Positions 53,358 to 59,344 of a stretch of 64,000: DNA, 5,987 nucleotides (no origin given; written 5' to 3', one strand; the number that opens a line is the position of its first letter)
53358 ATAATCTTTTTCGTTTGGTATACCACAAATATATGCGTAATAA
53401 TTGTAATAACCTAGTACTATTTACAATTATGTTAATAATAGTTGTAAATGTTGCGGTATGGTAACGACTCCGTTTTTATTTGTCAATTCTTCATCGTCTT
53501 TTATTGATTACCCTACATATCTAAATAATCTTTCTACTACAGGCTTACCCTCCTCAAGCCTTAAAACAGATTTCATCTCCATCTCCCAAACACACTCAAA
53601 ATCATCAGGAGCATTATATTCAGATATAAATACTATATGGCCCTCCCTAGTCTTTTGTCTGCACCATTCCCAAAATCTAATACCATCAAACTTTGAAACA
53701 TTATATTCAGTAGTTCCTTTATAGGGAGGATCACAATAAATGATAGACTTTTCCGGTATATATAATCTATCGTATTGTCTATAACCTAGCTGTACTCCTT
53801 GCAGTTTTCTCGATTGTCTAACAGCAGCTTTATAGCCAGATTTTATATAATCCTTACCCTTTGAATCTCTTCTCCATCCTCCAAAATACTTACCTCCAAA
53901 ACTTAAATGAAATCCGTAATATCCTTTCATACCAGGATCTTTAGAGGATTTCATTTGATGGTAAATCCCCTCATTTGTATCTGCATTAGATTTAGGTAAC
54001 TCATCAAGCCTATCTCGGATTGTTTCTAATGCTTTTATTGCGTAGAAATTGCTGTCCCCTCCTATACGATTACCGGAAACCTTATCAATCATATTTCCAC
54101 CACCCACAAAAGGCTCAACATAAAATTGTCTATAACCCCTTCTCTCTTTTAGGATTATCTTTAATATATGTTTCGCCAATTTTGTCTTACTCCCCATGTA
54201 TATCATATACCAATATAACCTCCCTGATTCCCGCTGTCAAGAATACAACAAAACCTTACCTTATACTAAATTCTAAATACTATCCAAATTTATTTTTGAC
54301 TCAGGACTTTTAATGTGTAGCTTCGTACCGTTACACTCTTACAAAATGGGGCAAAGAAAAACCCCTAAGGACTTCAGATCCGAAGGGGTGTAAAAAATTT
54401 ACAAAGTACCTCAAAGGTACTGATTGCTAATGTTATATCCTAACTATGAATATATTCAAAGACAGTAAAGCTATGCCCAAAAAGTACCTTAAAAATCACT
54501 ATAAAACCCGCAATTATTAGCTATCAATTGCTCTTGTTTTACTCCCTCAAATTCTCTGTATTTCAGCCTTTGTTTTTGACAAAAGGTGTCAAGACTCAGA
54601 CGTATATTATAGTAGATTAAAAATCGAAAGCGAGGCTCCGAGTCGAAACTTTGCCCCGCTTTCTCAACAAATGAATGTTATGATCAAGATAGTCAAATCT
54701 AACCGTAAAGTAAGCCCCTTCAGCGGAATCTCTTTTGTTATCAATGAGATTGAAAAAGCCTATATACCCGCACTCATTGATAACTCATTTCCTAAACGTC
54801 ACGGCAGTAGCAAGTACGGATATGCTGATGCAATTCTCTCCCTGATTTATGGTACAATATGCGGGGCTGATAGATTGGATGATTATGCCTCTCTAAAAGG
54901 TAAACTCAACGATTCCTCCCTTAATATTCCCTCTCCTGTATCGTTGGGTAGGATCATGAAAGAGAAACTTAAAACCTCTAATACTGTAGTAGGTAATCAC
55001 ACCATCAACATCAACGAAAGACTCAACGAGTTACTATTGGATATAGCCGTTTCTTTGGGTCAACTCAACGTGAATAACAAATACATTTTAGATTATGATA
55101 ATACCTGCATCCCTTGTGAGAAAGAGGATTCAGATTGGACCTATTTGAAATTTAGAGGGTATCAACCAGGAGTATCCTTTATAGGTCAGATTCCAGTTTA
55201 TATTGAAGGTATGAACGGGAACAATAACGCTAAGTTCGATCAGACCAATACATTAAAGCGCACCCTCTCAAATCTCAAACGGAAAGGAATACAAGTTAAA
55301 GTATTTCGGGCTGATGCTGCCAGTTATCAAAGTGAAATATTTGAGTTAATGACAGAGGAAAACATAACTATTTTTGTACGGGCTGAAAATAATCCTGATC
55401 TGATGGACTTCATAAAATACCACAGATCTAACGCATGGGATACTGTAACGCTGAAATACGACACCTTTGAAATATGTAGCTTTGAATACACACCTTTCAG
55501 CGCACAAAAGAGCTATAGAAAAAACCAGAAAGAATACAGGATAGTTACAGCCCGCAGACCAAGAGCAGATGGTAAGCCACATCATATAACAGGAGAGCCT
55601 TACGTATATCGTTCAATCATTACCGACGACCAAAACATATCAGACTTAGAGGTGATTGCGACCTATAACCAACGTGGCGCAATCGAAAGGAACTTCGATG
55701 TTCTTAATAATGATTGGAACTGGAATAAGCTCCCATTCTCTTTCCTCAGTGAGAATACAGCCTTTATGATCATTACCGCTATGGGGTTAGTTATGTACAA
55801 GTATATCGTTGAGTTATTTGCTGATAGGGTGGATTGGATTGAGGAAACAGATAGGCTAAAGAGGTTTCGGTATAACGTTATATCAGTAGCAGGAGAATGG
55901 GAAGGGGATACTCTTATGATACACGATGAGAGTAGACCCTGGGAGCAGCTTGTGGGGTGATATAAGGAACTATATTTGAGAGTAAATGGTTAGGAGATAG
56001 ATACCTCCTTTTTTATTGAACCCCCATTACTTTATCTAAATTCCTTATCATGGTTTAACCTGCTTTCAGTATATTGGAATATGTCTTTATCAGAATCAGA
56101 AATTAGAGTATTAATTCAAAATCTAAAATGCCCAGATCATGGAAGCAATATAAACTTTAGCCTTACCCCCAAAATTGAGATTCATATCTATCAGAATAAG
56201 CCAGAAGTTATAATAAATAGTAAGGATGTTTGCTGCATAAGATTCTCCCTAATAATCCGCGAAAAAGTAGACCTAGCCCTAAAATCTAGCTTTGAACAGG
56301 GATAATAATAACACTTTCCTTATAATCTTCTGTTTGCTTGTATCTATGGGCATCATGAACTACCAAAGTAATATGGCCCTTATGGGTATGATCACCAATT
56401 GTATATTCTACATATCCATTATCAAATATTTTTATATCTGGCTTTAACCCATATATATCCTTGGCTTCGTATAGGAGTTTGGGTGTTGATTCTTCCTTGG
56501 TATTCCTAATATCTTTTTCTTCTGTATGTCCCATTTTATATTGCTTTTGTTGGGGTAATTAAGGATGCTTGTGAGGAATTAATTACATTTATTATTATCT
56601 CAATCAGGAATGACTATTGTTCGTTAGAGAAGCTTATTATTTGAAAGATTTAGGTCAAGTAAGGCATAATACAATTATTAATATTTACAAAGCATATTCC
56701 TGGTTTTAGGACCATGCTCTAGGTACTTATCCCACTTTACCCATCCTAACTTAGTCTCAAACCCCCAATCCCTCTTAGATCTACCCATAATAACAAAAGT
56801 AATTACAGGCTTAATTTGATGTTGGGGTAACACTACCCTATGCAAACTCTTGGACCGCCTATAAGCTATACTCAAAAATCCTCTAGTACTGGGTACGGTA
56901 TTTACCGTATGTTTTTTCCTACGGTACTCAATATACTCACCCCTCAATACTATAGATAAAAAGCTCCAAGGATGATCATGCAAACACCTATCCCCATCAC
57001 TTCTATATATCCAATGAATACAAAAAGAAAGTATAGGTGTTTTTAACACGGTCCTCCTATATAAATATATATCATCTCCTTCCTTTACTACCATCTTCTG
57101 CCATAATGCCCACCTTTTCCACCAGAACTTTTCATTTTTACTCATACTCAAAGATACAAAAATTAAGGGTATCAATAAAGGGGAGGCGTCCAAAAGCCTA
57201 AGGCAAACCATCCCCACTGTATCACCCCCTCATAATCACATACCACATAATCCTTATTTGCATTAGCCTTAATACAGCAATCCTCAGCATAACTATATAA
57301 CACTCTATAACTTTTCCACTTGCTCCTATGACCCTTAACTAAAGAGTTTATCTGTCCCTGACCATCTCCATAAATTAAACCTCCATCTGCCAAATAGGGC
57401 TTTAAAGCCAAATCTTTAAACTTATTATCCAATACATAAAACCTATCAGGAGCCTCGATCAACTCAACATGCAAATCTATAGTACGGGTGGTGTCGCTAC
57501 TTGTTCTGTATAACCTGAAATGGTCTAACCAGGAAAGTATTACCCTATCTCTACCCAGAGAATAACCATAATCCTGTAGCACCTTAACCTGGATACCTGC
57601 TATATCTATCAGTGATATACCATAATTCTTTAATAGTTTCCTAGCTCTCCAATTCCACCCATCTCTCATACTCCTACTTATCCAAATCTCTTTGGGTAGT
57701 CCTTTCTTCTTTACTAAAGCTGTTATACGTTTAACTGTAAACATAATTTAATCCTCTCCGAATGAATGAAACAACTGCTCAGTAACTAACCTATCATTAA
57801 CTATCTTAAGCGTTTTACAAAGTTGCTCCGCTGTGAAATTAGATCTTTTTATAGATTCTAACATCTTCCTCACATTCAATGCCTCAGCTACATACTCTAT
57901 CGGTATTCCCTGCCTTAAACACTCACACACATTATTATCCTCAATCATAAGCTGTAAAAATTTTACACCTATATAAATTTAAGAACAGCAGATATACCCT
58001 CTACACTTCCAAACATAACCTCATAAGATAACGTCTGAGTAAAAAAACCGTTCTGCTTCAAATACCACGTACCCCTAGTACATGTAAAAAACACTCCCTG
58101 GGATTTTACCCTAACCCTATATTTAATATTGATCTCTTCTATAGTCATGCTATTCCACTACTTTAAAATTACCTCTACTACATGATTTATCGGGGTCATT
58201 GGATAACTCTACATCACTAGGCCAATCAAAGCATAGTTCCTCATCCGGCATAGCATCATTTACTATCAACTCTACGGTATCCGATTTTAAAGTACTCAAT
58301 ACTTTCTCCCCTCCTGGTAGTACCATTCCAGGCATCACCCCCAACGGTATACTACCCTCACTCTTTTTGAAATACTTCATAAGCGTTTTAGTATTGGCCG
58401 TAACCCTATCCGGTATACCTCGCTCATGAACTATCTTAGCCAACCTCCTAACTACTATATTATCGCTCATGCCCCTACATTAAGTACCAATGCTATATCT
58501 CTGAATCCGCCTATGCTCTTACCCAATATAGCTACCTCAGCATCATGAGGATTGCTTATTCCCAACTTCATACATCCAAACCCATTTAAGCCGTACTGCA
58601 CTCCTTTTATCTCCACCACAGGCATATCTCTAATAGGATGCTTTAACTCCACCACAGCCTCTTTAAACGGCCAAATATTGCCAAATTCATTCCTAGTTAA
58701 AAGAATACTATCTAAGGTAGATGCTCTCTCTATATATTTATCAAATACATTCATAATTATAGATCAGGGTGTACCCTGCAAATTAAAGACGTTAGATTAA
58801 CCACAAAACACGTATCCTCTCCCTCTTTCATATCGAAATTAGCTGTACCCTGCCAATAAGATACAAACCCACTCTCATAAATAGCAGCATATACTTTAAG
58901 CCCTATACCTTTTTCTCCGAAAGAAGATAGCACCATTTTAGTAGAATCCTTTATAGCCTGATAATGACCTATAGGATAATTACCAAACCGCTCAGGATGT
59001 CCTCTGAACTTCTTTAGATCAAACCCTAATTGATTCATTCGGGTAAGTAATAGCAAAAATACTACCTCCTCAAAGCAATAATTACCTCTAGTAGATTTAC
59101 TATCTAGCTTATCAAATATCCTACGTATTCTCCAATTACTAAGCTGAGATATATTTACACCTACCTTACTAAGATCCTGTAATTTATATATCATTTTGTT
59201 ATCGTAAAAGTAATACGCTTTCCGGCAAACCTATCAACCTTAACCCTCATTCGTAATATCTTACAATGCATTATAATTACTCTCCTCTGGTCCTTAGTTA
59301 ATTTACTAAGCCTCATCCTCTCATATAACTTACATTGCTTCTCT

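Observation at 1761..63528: Genome-wide 15-bp palindrome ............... marking gene junctions: candidate undescribed phage site system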

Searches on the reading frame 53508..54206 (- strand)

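Call 86: search_protein_families(library=pfam, max_evalue=0.01, proteins=[window:53508-54206:-])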
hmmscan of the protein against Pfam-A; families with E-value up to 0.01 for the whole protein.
window:53508-54206:- (232 aa): 1 family
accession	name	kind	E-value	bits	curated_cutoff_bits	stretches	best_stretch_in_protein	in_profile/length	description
PF02086.21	MethyltransfD12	-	2.2e-13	51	22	2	3-77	1-76/253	D12 class N6 adenine-specific DNA methyltransferase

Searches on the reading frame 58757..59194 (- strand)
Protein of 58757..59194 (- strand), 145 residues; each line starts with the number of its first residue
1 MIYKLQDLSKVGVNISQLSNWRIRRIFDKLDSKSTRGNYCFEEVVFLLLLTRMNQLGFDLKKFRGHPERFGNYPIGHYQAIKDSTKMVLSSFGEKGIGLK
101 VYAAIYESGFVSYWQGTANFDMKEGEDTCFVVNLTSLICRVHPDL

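Call 32: search_protein_families(library=pfam, max_evalue=0.01, proteins=[window:58757-59194:-])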
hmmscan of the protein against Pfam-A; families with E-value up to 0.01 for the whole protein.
window:58757-59194:- (145 aa): 0 families

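Call 33: search_protein_families(library=phrogs, max_evalue=0.01, proteins=[window:58757-59194:-])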
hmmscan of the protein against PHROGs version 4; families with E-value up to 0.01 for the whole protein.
window:58757-59194:- (145 aa): 0 families

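Call 103: find_encoding_contigs(protein=window:58757-59194:-, flank=10000, max_places=1)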
Protein window:58757-59194:- (145 aa): no gene with exactly this product is on record in the collection.
